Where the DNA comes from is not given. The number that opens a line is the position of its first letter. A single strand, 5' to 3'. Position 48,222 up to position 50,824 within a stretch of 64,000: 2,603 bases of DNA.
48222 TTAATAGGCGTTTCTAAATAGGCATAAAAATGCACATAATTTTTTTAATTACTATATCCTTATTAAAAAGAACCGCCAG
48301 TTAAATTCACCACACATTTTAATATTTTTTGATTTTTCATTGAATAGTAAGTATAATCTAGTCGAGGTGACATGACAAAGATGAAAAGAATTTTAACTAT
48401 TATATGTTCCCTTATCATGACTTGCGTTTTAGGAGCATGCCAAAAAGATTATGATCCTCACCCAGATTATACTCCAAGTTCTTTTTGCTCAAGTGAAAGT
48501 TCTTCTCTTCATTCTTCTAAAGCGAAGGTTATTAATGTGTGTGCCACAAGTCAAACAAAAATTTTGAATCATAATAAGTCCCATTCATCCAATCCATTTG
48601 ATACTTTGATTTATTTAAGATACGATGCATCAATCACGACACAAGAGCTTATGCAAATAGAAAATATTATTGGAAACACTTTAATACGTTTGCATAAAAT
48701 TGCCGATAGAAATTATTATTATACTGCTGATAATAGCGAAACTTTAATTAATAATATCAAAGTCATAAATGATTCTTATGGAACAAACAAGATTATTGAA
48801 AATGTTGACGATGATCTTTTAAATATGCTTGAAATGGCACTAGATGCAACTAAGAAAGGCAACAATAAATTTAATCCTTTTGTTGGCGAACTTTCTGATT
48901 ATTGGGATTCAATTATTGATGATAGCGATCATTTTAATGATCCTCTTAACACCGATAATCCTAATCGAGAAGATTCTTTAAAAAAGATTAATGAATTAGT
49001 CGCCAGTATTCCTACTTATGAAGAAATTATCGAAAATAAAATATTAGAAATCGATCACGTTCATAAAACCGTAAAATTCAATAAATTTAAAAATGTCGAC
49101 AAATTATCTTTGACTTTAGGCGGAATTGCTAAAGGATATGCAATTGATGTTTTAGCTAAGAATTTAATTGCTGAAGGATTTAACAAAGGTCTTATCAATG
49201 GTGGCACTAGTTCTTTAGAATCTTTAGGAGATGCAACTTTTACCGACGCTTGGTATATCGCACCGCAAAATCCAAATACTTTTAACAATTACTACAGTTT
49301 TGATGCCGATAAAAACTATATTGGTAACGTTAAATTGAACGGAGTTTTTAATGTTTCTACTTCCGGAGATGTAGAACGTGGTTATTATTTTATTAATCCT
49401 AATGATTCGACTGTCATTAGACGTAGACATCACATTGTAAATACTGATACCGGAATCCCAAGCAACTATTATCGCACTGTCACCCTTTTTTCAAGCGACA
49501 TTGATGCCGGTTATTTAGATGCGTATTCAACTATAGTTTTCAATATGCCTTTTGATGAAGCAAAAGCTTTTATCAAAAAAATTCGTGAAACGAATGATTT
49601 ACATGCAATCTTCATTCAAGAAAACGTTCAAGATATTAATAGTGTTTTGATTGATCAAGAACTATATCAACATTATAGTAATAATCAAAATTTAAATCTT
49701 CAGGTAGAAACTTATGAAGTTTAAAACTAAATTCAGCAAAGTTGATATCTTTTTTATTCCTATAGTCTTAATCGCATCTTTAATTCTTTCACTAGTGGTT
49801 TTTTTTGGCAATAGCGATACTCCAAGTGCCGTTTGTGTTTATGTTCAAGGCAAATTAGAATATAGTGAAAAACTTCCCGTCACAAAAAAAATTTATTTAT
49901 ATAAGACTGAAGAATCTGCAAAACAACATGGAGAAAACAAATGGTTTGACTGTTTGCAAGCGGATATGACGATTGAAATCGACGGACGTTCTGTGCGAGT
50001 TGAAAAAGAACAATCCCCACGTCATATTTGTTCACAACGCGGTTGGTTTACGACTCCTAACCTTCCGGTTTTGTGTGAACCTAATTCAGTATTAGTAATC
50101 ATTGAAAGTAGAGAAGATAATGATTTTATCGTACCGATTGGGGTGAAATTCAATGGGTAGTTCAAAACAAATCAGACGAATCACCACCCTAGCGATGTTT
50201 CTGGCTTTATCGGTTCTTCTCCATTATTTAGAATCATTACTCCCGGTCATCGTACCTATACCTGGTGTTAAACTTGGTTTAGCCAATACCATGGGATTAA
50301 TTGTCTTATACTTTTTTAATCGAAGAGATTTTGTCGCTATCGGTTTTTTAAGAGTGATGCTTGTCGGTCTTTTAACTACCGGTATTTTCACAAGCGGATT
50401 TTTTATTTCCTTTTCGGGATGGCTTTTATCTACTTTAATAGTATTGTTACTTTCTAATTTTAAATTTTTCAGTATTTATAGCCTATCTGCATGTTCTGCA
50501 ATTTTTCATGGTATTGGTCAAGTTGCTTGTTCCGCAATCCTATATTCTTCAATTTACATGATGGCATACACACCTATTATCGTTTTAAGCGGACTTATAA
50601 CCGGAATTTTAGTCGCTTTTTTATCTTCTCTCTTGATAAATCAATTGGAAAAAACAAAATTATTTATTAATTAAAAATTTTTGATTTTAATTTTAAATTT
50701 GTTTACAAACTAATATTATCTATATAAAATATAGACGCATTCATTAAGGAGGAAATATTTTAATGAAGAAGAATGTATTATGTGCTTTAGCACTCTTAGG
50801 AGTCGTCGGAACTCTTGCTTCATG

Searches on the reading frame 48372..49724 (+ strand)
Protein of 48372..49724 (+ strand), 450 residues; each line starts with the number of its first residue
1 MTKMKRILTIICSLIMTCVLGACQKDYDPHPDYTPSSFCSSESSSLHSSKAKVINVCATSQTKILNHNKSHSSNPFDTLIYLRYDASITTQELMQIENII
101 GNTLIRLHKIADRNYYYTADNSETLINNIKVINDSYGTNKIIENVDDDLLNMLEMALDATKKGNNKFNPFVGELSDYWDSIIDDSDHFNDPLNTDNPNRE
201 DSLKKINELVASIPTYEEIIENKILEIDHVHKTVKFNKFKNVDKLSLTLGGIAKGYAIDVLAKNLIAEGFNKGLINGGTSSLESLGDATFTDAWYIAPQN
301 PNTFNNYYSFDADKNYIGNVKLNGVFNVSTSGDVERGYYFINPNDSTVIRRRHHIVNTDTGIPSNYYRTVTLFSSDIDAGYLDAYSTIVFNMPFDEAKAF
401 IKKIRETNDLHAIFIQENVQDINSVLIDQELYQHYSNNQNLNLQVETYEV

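Call 9: search_protein_families(library=pfam, proteins=[window:48372-49724:+], max_evalue=0.01)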
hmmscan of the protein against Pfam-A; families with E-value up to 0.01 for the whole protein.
window:48372-49724:+ (450 aa): 1 family
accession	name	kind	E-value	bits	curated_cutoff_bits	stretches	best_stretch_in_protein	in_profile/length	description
PF02424.20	ApbE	-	4.8e-35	121.8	25.6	1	128-411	36-263/266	ApbE family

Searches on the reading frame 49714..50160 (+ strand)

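Call 9: search_protein_families(library=pfam, proteins=[window:49714-50160:+], max_evalue=0.01)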
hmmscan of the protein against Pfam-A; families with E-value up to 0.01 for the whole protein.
window:49714-50160:+ (148 aa): 1 family
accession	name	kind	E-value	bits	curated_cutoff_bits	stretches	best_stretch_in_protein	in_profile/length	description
PF07009.16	NusG_II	-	1.9e-13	50.9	29.6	1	17-133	4-106/107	NusG domain II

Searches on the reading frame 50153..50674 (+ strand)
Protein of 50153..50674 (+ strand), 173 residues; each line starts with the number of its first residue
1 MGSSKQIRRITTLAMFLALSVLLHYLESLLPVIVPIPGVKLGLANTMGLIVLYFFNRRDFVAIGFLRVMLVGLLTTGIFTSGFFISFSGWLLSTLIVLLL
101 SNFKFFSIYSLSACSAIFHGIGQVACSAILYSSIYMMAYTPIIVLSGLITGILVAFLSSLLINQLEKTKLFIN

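Call 9: search_protein_families(library=pfam, proteins=[window:50153-50674:+], max_evalue=0.01)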
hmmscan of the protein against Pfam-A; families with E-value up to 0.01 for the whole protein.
window:50153-50674:+ (173 aa): 1 family
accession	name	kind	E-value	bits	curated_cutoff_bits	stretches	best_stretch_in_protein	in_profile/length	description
PF07456.16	Hpre_diP_synt_I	-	5e-32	111.4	30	1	17-160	2-146/147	Heptaprenyl diphosphate synthase component I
